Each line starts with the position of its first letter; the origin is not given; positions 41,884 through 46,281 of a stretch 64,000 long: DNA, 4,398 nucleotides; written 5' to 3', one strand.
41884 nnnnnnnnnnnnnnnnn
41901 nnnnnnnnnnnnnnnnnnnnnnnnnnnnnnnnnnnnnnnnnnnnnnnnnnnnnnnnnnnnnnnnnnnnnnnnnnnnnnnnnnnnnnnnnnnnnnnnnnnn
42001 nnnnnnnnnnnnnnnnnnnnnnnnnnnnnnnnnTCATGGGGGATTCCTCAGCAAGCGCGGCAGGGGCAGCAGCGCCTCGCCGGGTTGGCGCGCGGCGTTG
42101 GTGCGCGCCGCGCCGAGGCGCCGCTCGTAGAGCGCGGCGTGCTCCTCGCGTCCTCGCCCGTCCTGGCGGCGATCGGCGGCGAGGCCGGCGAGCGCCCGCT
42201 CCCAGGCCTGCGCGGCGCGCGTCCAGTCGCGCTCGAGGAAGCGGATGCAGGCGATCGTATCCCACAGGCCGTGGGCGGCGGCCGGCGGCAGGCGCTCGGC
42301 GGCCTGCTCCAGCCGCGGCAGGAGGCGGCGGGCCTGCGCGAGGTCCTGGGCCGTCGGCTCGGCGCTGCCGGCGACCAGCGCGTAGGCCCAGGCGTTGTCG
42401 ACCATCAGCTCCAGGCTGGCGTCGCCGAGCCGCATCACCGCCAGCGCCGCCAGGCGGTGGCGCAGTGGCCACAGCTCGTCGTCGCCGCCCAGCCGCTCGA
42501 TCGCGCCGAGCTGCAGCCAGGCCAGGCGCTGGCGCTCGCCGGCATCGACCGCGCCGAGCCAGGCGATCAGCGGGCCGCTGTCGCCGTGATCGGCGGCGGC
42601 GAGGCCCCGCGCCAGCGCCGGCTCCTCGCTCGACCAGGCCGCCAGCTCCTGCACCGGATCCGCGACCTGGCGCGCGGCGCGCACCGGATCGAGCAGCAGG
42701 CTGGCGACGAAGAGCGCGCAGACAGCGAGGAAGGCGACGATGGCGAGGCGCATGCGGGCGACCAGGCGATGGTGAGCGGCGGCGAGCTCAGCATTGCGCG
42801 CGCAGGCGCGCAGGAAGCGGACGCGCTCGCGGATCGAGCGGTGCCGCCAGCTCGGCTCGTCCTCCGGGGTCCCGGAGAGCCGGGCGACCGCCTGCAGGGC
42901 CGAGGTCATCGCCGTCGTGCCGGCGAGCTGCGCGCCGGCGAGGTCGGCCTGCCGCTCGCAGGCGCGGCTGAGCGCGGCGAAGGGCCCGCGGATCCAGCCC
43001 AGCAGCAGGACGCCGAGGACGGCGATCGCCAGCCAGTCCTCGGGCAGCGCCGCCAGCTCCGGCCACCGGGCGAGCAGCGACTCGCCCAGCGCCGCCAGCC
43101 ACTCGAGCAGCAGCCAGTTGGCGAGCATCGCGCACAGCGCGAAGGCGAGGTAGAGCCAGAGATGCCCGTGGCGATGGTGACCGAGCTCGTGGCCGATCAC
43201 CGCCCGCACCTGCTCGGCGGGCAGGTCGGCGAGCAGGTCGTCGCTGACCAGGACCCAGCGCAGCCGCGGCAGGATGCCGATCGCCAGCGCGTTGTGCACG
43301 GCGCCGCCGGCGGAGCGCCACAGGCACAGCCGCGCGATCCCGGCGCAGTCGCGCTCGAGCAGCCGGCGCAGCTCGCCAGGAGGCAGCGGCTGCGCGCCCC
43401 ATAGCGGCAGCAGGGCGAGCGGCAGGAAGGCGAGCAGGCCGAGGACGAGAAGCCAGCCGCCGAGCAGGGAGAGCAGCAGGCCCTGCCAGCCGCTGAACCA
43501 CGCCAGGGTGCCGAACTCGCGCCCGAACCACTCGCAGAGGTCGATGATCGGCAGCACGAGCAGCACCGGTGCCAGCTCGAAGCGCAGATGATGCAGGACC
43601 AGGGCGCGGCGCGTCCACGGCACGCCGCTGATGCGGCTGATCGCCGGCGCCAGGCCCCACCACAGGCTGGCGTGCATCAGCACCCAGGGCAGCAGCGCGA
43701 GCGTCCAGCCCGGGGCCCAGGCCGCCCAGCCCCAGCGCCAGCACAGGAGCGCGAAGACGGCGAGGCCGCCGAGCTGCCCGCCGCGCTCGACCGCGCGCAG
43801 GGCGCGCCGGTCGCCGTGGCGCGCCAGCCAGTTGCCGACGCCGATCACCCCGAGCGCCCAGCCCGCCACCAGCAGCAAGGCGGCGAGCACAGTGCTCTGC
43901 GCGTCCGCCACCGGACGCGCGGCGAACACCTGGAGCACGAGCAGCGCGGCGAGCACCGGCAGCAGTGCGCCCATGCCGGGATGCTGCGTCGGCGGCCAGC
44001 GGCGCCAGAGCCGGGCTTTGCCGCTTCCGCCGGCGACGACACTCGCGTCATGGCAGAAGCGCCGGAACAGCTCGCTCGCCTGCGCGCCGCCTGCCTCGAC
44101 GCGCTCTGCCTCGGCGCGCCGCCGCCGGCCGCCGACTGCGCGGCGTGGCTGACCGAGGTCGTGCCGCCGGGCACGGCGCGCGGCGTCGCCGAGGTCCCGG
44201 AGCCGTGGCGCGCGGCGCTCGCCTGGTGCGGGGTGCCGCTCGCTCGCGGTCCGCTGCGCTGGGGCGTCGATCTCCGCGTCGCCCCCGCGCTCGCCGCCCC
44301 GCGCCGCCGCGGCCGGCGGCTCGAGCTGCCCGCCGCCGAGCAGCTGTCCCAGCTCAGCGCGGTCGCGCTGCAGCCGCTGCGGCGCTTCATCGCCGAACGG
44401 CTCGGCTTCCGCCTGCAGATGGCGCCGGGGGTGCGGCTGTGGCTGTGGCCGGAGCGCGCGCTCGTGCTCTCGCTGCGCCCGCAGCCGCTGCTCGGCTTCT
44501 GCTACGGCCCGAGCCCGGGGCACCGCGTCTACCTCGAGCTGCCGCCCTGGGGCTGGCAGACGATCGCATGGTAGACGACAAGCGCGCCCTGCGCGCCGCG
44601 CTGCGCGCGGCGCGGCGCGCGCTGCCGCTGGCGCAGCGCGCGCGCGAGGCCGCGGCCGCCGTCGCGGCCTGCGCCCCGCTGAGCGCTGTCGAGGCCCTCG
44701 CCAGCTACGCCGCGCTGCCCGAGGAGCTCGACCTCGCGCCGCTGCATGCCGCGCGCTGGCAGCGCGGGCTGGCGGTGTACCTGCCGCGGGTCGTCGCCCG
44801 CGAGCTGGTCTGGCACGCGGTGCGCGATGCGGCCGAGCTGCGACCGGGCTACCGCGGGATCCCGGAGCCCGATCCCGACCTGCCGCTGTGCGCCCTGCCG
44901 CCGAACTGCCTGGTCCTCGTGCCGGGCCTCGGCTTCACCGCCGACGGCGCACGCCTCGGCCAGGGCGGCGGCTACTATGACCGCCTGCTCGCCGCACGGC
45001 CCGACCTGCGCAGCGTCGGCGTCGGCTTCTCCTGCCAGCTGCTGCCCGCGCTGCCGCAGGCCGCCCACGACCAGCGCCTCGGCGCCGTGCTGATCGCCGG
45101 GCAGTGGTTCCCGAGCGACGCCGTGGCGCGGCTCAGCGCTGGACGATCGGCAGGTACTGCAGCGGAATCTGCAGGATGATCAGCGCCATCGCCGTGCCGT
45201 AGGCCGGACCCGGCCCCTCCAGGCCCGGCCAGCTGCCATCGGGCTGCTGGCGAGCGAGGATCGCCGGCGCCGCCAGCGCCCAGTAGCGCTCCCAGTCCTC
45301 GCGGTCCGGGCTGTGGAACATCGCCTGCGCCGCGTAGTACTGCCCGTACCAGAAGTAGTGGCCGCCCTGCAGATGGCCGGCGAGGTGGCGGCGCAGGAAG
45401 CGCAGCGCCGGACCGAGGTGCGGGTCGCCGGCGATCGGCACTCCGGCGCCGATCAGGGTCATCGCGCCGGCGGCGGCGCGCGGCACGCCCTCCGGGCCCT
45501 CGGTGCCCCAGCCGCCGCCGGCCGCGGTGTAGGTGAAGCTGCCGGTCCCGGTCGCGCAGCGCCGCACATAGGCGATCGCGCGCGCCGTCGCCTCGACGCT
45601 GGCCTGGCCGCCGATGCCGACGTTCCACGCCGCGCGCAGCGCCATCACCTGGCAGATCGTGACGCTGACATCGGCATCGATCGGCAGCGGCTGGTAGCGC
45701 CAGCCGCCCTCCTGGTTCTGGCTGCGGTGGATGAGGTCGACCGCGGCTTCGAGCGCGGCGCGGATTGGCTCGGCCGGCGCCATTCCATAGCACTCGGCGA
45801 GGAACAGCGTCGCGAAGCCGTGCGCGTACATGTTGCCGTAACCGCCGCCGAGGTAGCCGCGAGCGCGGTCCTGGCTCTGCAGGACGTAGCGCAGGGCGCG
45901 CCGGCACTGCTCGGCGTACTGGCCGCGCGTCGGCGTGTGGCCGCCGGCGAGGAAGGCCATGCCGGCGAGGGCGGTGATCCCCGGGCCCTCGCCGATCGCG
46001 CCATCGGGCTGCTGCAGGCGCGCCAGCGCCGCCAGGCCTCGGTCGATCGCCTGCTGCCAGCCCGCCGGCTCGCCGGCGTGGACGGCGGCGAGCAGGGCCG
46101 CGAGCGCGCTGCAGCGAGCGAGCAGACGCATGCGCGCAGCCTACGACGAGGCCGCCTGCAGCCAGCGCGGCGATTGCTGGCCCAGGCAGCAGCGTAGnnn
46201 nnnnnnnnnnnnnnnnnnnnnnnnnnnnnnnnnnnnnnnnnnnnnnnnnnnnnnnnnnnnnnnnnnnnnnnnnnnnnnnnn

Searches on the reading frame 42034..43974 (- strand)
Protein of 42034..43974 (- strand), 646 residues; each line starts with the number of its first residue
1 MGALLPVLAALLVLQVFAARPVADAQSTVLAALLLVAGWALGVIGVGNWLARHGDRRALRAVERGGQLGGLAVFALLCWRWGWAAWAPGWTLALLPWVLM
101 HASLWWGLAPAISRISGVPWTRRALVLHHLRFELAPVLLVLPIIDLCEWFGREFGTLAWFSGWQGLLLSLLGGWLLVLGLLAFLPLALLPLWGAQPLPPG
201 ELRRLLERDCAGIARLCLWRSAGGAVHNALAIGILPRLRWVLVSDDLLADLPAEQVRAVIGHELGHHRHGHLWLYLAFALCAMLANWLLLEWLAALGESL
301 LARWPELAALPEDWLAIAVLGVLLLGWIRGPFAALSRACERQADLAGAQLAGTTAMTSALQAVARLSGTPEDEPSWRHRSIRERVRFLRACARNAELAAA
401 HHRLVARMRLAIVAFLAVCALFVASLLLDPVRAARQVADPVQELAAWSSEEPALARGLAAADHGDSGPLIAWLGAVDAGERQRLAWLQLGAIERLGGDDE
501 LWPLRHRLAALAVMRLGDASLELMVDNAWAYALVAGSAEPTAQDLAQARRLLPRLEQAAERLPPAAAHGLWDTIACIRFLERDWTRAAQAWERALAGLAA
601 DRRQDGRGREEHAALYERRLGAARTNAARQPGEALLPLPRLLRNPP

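Call 8: search_protein_families(library=pfam, proteins=[window:42034-43974:-], max_evalue=0.01)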
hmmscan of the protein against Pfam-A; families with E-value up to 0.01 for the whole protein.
window:42034-43974:- (646 aa): 1 family
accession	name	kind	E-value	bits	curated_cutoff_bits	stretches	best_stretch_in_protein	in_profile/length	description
PF01435.24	Peptidase_M48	-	5.4e-16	59.4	20.3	1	226-407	35-178/186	Peptidase family M48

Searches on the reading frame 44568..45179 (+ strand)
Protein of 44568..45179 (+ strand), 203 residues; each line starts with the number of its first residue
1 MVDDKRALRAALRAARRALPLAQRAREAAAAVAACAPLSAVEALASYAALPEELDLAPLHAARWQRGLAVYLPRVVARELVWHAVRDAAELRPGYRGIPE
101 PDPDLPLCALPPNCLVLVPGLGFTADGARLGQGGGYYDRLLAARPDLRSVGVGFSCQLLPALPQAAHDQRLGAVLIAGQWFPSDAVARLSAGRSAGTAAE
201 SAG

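Call 8: search_protein_families(library=pfam, proteins=[window:44568-45179:+], max_evalue=0.01)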
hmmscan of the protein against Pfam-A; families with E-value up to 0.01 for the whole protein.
window:44568-45179:+ (203 aa): 1 family
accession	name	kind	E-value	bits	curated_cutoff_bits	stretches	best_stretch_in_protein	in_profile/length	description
PF01812.26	5-FTHF_cyc-lig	-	3.8e-27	95.9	27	1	5-175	1-184/186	5-formyltetrahydrofolate cyclo-ligase family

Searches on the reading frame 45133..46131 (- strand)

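Call 8: search_protein_families(library=pfam, proteins=[window:45133-46131:-], max_evalue=0.01)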
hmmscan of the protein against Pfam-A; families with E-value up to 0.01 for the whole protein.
window:45133-46131:- (332 aa): 3 families
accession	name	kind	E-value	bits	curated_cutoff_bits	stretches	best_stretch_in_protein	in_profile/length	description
PF13243.12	SQHop_cyclase_C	-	5.4e-09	36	26.1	1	72-200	157-285/319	Squalene-hopene cyclase C-terminal domain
PF00432.27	Prenyltrans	-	4e-05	23.6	26.5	1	77-201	53-169/304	Prenyltransferase alpha-alpha toroid domain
PF13249.12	SQHop_cyclase_N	-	0.0028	17.3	26.2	0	127-168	47-87/291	Squalene-hopene cyclase N-terminal domain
